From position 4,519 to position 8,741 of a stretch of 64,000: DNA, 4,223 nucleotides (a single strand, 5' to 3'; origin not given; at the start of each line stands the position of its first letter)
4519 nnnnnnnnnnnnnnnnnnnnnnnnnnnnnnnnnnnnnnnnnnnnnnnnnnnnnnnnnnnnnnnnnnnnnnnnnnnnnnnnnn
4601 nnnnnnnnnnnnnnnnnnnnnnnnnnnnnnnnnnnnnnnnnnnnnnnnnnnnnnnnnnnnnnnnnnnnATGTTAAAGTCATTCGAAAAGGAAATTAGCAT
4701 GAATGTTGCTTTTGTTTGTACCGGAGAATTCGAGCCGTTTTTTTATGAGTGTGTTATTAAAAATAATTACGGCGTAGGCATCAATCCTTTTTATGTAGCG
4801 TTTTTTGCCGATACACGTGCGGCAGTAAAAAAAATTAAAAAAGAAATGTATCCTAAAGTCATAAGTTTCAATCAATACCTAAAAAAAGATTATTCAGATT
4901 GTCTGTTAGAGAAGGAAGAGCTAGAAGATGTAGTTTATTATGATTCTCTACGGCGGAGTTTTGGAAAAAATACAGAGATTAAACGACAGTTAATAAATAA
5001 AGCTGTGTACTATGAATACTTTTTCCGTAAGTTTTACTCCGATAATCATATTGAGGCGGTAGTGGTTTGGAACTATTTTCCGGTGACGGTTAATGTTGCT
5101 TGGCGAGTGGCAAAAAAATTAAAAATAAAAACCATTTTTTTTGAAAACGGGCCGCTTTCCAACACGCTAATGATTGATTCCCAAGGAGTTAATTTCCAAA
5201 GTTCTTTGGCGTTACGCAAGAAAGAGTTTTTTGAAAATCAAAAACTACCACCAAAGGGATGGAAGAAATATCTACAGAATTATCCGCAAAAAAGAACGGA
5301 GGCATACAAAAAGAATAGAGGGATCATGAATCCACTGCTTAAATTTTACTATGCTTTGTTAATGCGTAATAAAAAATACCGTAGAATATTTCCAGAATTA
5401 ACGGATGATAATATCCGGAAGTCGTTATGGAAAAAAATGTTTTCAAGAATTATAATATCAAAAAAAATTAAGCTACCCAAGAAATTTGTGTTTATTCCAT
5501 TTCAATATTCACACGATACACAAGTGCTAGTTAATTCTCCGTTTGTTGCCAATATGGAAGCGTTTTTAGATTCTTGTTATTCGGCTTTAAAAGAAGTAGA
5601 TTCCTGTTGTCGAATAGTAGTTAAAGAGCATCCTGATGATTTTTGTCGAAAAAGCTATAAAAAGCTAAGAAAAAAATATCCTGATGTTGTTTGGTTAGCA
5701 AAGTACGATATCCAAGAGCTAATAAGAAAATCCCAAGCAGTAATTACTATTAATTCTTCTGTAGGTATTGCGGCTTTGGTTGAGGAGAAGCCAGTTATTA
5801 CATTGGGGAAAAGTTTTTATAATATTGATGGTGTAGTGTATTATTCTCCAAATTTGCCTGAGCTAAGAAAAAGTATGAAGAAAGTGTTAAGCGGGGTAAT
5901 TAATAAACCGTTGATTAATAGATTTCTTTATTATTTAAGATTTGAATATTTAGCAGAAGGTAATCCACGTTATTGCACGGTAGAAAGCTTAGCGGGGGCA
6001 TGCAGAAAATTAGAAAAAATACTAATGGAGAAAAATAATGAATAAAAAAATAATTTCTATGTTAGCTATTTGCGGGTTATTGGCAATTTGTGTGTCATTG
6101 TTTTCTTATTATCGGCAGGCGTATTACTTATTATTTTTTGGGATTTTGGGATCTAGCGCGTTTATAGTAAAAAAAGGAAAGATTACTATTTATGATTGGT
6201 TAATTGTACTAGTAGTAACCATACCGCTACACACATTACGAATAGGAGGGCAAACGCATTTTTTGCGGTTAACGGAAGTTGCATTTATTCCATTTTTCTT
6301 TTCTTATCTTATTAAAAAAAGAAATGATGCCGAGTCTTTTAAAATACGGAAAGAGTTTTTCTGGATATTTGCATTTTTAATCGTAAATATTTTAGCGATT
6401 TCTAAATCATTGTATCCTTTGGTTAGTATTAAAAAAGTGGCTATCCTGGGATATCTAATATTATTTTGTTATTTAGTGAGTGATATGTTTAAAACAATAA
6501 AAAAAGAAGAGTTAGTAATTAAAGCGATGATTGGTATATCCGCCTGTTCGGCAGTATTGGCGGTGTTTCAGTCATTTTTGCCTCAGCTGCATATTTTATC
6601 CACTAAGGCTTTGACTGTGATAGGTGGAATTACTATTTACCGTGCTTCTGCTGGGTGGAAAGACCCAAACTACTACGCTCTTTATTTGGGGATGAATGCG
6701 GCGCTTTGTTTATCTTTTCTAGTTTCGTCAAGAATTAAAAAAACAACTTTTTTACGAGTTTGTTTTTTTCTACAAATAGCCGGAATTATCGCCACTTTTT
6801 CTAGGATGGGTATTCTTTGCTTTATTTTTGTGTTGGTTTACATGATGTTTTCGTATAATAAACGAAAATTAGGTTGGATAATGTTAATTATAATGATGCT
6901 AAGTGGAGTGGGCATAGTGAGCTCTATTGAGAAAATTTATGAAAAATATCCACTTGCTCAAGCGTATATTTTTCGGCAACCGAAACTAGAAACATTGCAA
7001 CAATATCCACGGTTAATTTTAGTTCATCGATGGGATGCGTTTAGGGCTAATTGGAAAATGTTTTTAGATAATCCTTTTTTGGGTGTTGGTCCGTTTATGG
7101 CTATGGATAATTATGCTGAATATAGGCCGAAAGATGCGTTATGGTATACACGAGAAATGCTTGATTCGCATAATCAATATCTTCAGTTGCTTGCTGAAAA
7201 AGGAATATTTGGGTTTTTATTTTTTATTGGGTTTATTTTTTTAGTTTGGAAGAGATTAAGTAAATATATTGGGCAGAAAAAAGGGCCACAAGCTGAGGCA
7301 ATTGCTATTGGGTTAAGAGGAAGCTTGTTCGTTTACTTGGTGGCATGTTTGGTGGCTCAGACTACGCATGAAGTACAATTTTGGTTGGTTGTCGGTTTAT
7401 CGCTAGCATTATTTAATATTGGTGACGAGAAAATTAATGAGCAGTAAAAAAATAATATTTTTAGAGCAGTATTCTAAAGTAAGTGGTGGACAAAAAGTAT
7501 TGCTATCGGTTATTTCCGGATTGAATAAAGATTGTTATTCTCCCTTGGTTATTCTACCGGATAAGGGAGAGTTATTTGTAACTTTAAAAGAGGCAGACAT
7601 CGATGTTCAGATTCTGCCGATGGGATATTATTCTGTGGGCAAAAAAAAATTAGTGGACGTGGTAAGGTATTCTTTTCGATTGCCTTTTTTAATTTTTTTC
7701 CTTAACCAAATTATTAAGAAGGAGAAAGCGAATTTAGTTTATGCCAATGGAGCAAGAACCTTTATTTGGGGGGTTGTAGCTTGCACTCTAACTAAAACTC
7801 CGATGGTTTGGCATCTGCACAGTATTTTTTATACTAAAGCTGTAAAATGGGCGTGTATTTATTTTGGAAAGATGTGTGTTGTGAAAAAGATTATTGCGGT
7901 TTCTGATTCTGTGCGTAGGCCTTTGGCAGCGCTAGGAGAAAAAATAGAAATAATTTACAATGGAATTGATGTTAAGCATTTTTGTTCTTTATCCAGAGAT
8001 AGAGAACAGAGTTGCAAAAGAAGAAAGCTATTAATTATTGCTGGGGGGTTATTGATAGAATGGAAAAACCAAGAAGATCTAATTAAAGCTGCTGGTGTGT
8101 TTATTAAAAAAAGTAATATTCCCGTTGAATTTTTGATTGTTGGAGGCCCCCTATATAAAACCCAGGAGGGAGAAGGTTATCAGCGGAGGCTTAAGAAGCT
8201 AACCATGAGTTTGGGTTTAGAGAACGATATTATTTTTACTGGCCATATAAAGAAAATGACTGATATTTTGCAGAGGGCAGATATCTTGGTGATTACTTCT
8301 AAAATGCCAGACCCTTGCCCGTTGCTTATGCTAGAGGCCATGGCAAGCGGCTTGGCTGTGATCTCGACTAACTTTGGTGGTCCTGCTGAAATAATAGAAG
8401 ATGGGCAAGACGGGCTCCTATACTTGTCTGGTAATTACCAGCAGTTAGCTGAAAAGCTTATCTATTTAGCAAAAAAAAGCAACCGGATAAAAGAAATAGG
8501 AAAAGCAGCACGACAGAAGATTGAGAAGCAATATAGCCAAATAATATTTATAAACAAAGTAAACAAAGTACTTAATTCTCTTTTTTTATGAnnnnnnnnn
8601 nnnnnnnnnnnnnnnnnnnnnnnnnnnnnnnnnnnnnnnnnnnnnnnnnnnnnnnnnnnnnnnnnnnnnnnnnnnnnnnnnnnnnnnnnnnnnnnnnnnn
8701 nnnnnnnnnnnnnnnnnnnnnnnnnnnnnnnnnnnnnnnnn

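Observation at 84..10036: Two B12-binding radical SAM enzymes plus a SAM methyltransferase embedded in a Wzx/Wzy glycan operon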

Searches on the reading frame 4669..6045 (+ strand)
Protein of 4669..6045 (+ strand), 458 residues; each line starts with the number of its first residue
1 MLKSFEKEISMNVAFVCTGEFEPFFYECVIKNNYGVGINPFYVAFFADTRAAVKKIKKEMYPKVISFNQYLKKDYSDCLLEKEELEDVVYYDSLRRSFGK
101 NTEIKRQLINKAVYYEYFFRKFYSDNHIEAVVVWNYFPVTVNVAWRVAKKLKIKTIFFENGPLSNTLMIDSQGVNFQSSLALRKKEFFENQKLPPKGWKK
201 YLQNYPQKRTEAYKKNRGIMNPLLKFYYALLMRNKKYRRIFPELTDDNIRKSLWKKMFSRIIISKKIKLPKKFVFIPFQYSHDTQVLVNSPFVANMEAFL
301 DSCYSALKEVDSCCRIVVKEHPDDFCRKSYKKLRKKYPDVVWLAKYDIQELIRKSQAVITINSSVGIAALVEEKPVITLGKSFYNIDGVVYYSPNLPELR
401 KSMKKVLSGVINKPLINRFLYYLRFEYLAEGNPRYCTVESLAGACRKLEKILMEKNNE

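Call 4: search_protein_families(library=pfam, proteins=[window:4669-6045:+], max_evalue=0.01)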
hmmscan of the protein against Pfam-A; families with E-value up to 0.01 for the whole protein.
window:4669-6045:+ (458 aa): 1 family
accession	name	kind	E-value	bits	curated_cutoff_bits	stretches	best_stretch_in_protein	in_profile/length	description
PF05159.20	Capsule_synth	-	1.9e-29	103.6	20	1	129-391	1-273/310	Capsule polysaccharide biosynthesis protein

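Call 5: search_protein_families(library=ncbifam, proteins=[window:4669-6045:+], max_evalue=0.01)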
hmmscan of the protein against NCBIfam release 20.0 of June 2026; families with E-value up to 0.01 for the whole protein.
window:4669-6045:+ (458 aa): 2 families
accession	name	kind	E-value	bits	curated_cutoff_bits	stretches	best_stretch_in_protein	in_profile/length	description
NF050054.1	CapPschMdfirKpsS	equivalog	7.4e-27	94.7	600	1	112-423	64-377/390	capsule polysaccharide modification protein KpsS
TIGR04396.2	surf_polysacc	subfamily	4e-06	26.2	125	1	314-387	224-296/427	surface carbohydrate biosynthesis protein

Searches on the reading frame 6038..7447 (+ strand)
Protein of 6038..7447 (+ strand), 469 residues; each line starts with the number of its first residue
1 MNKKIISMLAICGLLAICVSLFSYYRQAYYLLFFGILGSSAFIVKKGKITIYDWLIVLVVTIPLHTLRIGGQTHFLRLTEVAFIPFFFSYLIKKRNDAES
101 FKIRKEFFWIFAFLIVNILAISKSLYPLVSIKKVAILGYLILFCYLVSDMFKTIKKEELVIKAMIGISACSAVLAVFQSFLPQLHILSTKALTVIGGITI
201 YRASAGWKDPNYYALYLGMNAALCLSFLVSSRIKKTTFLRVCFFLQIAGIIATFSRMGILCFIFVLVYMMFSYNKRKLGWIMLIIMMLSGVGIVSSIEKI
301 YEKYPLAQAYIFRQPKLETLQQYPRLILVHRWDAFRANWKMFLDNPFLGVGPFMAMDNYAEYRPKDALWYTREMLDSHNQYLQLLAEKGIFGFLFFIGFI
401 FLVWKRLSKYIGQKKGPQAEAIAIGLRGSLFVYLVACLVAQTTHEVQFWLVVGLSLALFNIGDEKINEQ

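Call 4: search_protein_families(library=pfam, proteins=[window:6038-7447:+], max_evalue=0.01)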
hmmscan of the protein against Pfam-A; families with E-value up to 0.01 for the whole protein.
window:6038-7447:+ (469 aa): 1 family
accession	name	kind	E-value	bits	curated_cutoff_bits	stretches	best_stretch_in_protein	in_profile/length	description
PF04932.20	Wzy_C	-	7.8e-23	81.3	31.7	1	242-397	2-149/149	O-Antigen ligase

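Call 5: search_protein_families(library=ncbifam, proteins=[window:6038-7447:+], max_evalue=0.01)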
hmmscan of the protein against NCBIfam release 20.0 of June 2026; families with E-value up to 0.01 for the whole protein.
window:6038-7447:+ (469 aa): 1 family
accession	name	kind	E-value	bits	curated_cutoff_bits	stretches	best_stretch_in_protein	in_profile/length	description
TIGR03097.1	PEP_O_lig_1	hypoth_equivalog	2.1e-11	43.4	188.1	1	41-440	14-381/408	putative O-glycosylation ligase, exosortase A system-associated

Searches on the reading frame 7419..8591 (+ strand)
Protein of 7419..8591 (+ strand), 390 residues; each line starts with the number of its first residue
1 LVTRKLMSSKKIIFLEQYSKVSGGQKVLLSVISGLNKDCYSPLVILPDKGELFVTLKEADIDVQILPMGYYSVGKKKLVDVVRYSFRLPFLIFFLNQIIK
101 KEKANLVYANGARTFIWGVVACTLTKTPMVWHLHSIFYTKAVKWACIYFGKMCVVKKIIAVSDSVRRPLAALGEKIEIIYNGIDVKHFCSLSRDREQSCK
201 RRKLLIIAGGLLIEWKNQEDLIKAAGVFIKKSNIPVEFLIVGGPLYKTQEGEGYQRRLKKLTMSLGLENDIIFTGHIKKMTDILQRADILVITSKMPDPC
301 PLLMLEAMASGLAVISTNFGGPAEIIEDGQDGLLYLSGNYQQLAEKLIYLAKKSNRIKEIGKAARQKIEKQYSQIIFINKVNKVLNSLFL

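Call 4: search_protein_families(library=pfam, proteins=[window:7419-8591:+], max_evalue=0.01)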
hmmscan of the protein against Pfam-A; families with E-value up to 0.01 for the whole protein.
window:7419-8591:+ (390 aa): 5 families
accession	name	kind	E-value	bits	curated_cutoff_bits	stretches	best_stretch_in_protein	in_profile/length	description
PF00534.26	Glycos_transf_1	-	6e-32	111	26.4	1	202-366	14-171/172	Glycosyl transferases group 1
PF13692.12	Glyco_trans_1_4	-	2.4e-28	99.6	27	1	203-351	2-140/142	Glycosyl transferases group 1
PF13439.12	Glyco_transf_4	-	7.3e-16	59.1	28.5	1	22-186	2-169/170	Glycosyltransferase Family 4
PF13524.12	Glyco_trans_1_2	-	4.4e-06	27.1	25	1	257-373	27-134/144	Glycosyl transferase-like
PF13579.12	Glyco_trans_4_4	-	2e-05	25.4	29.7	1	23-182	2-158/158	Glycosyl transferase 4-like domain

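Call 5: search_protein_families(library=ncbifam, proteins=[window:7419-8591:+], max_evalue=0.01)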
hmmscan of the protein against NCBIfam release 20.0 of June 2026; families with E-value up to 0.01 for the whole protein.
window:7419-8591:+ (390 aa): 33 families (the best 25 are shown)
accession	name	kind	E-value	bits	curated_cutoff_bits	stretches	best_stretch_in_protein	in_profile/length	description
NF041876.1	EPS_EpsE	equivalog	1.5e-30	106.7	400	1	141-374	156-382/389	exopolysaccharide biosynthesis GT4 family glycosyltransferase EpsE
TIGR03088.1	stp2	hypoth_equivalog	6.4e-30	104.4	409.05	1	156-385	138-370/374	TIGR03088 family PEP-CTERM/XrtA system glycosyltransferase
TIGR03999.1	thiol_BshA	equivalog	5.5e-23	81.5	273.7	1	160-384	150-369/375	N-acetyl-alpha-D-glucosaminyl L-malate synthase BshA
NF007396.0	PRK09922.1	equivalog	4.1e-20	72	385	1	148-387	129-357/361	lipopolysaccharide 1,6-galactosyltransferase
TIGR04063.1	stp3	hypoth_equivalog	1.2e-18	67.2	442.05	1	161-375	164-382/397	TIGR04063 family PEP-CTERM/XrtA system glycosyltransferase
NF047880.1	glyco_SdgA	exception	7.9e-17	61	800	1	92-385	207-487/488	serine-aspartate repeat adhesin O-glycosyltransferase SdgA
NF038011.1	PelF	equivalog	1.3e-16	60.8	100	1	156-380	259-484/489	GT4 family glycosyltransferase PelF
NF050056.1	ProtGlycPglH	equivalog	1.2e-13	50.9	600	1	92-374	74-339/354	GalNAc-alpha-(1->4)-GalNAc-alpha-(1->3)-diNAcBac-PP-undecaprenol alpha-1,4-N-acetyl-D-galactosaminyltransferase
TIGR03449.1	mycothiol_MshA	equivalog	1.3e-13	50.6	462.5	1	171-369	185-385/406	D-inositol-3-phosphate glycosyltransferase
TIGR02149.1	glgA_Coryne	subfamily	1.5e-13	50.7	302.4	1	104-382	84-384/391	glycogen synthase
TIGR04157.1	glyco_rSAM_CFB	subfamily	2.4e-13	49.9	400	1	156-383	171-404/406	TIGR04157 family glycosyltransferase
NF038229.1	Glyco4_Geo_Pelo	equivalog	8.6e-13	48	400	1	160-384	119-332/338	GPMC system family 4 glycosyltransferase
TIGR04005.1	wcaL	equivalog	2.9e-12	46.2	537.6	1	173-386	196-404/406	colanic acid biosynthesis glycosyltransferase WcaL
NF038255.1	exopoly_VpsD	equivalog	4.8e-12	45.4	300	1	153-374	155-365/381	VpsD family glycosyltransferase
NF047881.1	glyco_SdgB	exception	1.6e-11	43.6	800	1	255-386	364-494/496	serine-aspartate repeat adhesin O-glycosyltransferase SdgB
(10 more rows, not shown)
